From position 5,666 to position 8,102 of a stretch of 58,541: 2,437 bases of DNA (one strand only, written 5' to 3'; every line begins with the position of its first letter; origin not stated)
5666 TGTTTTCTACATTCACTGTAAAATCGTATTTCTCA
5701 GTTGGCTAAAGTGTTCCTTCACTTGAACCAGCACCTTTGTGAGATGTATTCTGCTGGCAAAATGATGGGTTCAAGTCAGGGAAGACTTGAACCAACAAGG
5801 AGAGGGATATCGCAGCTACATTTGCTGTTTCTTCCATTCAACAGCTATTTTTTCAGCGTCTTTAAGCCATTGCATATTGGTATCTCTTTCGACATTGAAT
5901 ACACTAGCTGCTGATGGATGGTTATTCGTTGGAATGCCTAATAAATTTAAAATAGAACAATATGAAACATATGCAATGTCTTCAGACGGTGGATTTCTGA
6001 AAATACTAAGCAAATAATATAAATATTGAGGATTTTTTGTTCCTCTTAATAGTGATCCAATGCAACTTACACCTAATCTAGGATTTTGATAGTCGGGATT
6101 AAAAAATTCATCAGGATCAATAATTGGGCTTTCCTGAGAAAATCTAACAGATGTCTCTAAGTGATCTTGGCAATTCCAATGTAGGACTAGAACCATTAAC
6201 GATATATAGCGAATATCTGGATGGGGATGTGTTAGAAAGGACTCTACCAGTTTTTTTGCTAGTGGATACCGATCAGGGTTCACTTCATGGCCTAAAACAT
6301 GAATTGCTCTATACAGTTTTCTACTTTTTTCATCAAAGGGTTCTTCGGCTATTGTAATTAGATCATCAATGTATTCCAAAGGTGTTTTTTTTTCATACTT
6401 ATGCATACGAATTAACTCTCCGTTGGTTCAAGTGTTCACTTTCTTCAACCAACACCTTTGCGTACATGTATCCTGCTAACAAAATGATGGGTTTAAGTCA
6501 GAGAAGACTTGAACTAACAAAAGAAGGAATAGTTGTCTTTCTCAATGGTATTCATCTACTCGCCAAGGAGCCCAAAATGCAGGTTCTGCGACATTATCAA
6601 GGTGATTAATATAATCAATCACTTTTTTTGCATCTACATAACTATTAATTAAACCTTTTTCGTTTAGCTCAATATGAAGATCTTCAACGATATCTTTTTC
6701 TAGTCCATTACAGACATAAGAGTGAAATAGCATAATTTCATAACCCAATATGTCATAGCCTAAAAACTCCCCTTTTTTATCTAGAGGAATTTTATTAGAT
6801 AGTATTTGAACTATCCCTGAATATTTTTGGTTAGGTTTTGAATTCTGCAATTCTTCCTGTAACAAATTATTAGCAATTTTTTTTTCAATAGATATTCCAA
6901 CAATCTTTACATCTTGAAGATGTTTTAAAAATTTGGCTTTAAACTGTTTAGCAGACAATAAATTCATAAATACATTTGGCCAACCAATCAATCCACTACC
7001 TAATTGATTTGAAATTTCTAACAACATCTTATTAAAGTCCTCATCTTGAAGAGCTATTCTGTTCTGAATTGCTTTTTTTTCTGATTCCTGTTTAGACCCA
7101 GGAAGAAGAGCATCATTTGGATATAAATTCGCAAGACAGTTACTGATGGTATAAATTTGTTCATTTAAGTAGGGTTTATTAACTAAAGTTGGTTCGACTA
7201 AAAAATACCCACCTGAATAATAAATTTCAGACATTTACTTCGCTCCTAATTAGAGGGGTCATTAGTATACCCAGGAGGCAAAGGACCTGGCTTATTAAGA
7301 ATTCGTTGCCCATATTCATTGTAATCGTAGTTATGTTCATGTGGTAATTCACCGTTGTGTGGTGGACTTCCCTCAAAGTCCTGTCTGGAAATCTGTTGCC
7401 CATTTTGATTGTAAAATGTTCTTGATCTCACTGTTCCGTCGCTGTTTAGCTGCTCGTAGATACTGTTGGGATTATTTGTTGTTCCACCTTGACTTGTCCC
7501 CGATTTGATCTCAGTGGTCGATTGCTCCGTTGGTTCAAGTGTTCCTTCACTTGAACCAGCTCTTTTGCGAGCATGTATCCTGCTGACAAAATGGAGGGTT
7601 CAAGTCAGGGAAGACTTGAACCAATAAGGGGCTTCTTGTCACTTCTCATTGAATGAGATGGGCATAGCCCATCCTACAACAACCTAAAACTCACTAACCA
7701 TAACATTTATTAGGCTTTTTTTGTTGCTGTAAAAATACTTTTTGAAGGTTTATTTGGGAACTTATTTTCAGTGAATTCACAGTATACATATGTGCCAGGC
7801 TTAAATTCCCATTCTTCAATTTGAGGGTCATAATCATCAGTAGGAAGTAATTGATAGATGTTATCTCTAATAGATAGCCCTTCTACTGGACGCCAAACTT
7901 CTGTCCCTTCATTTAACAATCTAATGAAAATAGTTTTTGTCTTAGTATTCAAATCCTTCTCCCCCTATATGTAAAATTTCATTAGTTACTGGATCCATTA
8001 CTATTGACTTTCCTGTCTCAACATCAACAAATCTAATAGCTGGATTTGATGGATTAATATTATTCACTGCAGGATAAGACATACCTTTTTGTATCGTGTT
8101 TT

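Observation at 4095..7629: Four gene cassettes delimited by five same-orientation copies of a ~105-bp double-hairpin repeat, downstream of the RHS toxin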

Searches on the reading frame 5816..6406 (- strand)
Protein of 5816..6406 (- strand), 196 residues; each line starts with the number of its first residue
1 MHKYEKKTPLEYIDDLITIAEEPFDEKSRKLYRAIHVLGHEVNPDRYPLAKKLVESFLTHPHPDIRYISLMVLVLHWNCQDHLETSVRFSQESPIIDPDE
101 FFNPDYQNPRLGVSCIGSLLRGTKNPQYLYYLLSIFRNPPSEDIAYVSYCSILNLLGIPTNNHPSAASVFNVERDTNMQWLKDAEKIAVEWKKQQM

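Call 10: search_protein_families(library=pfam, proteins=[window:5816-6406:-], max_evalue=0.01)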
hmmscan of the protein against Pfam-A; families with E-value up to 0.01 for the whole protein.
window:5816-6406:- (196 aa): 0 families

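Call 15: find_encoding_contigs(protein=window:5816-6406:-, flank=10000, max_places=10)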
Protein window:5816-6406:- (196 aa): 2 contigs read that carry it; 2 places shown.
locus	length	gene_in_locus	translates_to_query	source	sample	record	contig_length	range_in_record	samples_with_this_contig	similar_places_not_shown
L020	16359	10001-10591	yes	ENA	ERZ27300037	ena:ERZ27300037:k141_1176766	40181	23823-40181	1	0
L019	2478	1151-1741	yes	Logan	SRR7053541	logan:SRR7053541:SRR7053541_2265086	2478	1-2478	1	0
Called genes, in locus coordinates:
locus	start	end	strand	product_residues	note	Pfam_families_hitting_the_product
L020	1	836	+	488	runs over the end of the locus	PF01930:Cas_Cas4 (faint), PF11074:DUF2779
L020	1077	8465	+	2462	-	-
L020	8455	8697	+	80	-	-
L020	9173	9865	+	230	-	-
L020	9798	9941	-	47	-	-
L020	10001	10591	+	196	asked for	-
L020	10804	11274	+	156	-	-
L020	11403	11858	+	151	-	-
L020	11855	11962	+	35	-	-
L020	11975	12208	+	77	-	-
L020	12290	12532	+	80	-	-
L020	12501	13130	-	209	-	PF07929:PRiA4_ORF3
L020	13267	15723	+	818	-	PF12161:HsdM_N, PF02384:N6_Mtase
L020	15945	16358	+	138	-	?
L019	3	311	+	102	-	?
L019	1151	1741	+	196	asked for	-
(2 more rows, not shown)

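Call 23: search_protein_families(library=pfam, proteins=[window:5816-6406:-], max_evalue=5)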
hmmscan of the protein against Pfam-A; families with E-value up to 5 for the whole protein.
window:5816-6406:- (196 aa): 0 families

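Call 24: search_protein_families(library=ncbifam, proteins=[window:5816-6406:-], max_evalue=1)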
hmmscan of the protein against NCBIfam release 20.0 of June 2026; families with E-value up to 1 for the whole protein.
window:5816-6406:- (196 aa): 0 families

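Call 53: search_protein_representatives(protein=window:5816-6406:-)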
Query: 196 residues. Proteins with E-value up to 0.001 (for the whole library): 58; up to 1e-10: 15; up to 1e-30: 1. The best 58 are listed.
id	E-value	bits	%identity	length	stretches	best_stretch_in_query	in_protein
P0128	1.3e-131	452.7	100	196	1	1-196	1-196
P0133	8.0e-27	110.6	46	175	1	30-189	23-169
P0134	3.6e-20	88.9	39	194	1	26-182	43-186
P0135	3.9e-18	82.3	42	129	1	55-188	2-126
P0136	1.0e-17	80.9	40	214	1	29-188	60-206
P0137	3.2e-17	79.3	40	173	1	32-187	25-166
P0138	7.1e-17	78.2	37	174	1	29-189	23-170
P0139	7.3e-17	78.1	34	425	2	41-165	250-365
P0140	3.8e-16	75.8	40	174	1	29-186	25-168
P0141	1.5e-12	64.0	39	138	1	33-159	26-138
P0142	1.6e-12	64.0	36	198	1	29-187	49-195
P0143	7.3e-12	61.8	36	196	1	50-187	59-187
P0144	1.9e-11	60.5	36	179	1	46-188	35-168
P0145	3.8e-11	59.5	38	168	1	35-165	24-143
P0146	7.1e-11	58.6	35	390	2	31-159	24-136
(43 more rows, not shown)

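Call 74: search_protein_families(library=padloc, proteins=[window:5816-6406:-], max_evalue=0.01)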
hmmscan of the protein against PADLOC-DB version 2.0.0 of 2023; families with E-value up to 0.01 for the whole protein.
window:5816-6406:- (196 aa): 0 families

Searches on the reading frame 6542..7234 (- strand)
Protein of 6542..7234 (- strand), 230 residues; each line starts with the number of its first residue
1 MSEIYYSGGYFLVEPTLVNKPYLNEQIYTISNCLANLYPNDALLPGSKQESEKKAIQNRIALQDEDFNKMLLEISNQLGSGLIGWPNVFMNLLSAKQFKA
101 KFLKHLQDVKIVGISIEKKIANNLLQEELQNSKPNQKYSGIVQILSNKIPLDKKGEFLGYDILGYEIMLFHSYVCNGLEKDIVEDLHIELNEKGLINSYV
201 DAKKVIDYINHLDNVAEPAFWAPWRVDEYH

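Call 10: search_protein_families(library=pfam, proteins=[window:6542-7234:-], max_evalue=0.01)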
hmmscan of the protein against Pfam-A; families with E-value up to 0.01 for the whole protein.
window:6542-7234:- (230 aa): 0 families

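Call 14: find_encoding_contigs(protein=window:6542-7234:-, flank=10000, max_places=10)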
Protein window:6542-7234:- (230 aa): 2 contigs read that carry it; 2 places shown.
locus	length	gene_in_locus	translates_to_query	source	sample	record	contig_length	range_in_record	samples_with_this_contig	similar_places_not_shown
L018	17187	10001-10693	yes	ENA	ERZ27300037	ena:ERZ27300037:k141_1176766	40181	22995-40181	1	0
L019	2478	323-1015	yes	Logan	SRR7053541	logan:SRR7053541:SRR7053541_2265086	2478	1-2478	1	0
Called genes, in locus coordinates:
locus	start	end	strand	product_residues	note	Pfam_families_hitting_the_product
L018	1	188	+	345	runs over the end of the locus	PF10117:McrBC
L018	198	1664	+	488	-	PF01930:Cas_Cas4 (faint), PF11074:DUF2779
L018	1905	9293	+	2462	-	-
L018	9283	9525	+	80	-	-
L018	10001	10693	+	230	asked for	-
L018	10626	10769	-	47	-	-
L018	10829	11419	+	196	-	-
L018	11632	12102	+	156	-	-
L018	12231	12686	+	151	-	-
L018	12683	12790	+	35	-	-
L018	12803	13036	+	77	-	-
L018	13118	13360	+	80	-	-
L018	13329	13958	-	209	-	PF07929:PRiA4_ORF3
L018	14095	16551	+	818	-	PF12161:HsdM_N, PF02384:N6_Mtase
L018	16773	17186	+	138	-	?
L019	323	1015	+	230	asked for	-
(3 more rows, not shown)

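Call 23: search_protein_families(library=pfam, proteins=[window:6542-7234:-], max_evalue=5)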
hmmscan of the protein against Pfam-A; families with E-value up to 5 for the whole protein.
window:6542-7234:- (230 aa): 0 families

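Call 24: search_protein_families(library=ncbifam, proteins=[window:6542-7234:-], max_evalue=1)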
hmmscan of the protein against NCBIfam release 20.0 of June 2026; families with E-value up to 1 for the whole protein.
window:6542-7234:- (230 aa): 0 families

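Call 26: find_homologous_proteins(query=window:6542-7234:-, max_evalue=0.001)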
Query window:6542-7234:- (230 aa): 2 proteins with E <= 0.001 among 196 candidates.
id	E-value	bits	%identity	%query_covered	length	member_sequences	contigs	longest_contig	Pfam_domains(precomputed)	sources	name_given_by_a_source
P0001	1.0e-148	511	100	100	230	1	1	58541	-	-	-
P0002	5.0e-22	97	29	98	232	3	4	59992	-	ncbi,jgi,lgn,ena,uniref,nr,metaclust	ncbi:hypothetical protein [Exiguobacterium sp. s168]|uniref:hypothetical protein n=1 Tax=Exiguobacte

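Call 27: find_encoding_contigs(protein=P0002, flank=8000, max_places=4)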
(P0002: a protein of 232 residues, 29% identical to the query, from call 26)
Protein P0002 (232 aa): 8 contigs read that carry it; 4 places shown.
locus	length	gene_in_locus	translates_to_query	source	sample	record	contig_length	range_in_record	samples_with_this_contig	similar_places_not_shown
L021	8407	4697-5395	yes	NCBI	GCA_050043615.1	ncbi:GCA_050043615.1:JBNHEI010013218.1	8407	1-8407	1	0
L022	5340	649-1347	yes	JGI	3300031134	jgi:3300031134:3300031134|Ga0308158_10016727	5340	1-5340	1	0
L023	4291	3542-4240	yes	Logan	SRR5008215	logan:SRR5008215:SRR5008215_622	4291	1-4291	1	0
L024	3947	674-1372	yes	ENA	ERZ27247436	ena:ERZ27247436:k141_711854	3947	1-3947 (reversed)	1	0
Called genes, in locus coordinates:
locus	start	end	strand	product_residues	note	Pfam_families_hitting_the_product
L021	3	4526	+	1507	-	?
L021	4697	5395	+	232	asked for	-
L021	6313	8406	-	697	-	?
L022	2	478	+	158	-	?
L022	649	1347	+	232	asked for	-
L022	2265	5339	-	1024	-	?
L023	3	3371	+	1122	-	?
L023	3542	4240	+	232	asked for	-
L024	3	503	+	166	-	?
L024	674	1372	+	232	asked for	-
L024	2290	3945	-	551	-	?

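Call 29: search_protein_families(library=pfam, proteins=[L021:3-4526:+], max_evalue=0.01)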
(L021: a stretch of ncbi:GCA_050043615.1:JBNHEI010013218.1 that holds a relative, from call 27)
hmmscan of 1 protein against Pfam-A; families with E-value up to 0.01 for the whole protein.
L021:3-4526:+ (1507 aa): 3 families
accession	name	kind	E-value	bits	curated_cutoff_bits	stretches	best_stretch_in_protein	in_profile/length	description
PF05593.20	RHS_repeat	-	4.6e-41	138.9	22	5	1084-1119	1-37/38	RHS Repeat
PF20148.4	DUF6531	-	8.4e-13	48.9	24.1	1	30-106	3-74/74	Domain of unknown function (DUF6531)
PF15529.11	Ntox24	-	5e-06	27.1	24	1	1422-1484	10-74/91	Bacterial toxin 24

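Call 74: search_protein_families(library=padloc, proteins=[window:6542-7234:-], max_evalue=0.01)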
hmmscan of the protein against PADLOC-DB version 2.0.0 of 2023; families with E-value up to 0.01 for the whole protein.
window:6542-7234:- (230 aa): 0 families

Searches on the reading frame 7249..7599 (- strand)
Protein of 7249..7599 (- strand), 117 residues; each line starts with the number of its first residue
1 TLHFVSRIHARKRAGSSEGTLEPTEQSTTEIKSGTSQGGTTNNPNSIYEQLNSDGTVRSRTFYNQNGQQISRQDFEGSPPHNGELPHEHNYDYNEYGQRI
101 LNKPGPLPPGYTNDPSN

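Call 10: search_protein_families(library=pfam, proteins=[window:7249-7599:-], max_evalue=0.01)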
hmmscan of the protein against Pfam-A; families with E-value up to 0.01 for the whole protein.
seq(117 aa): 1 family
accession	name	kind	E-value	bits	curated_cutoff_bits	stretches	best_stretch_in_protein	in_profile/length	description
PF15529.11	Ntox24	-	1.4e-05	25.8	24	1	42-98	18-76/91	Bacterial toxin 24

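Call 24: search_protein_families(library=ncbifam, proteins=[window:7249-7599:-], max_evalue=1)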
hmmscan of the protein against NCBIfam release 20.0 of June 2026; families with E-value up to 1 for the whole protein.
seq(117 aa): 2 families
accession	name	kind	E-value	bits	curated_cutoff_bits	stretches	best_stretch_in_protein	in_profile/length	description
TIGR00033.1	aroC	equivalog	0.018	14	212.2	1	9-48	36-75/351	chorismate synthase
NF003793.1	PRK05382.1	equivalog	0.039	12.8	321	1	10-47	36-73/344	chorismate synthase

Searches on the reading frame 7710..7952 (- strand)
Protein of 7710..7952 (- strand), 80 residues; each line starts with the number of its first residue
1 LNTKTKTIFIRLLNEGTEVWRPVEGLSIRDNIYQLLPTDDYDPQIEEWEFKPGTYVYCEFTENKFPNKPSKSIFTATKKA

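Call 10: search_protein_families(library=pfam, proteins=[window:7710-7952:-], max_evalue=0.01)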
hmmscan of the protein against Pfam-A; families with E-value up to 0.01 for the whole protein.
window:7710-7952:- (80 aa): 0 families

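Call 23: search_protein_families(library=pfam, proteins=[window:7710-7952:-], max_evalue=5)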
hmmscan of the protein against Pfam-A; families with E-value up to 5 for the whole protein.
window:7710-7952:- (80 aa): 1 family
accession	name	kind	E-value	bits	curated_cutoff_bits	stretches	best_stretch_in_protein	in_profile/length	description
PF07646.21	Kelch_2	-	0.08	13.4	21.3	1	5-26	26-47/48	Kelch motif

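Call 24: search_protein_families(library=ncbifam, proteins=[window:7710-7952:-], max_evalue=1)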
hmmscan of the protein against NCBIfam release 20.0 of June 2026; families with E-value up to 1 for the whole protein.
window:7710-7952:- (80 aa): 0 families

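Call 74: search_protein_families(library=padloc, proteins=[window:7710-7952:-], max_evalue=0.01)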
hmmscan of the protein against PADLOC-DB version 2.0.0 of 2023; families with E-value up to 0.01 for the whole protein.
window:7710-7952:- (80 aa): 0 families
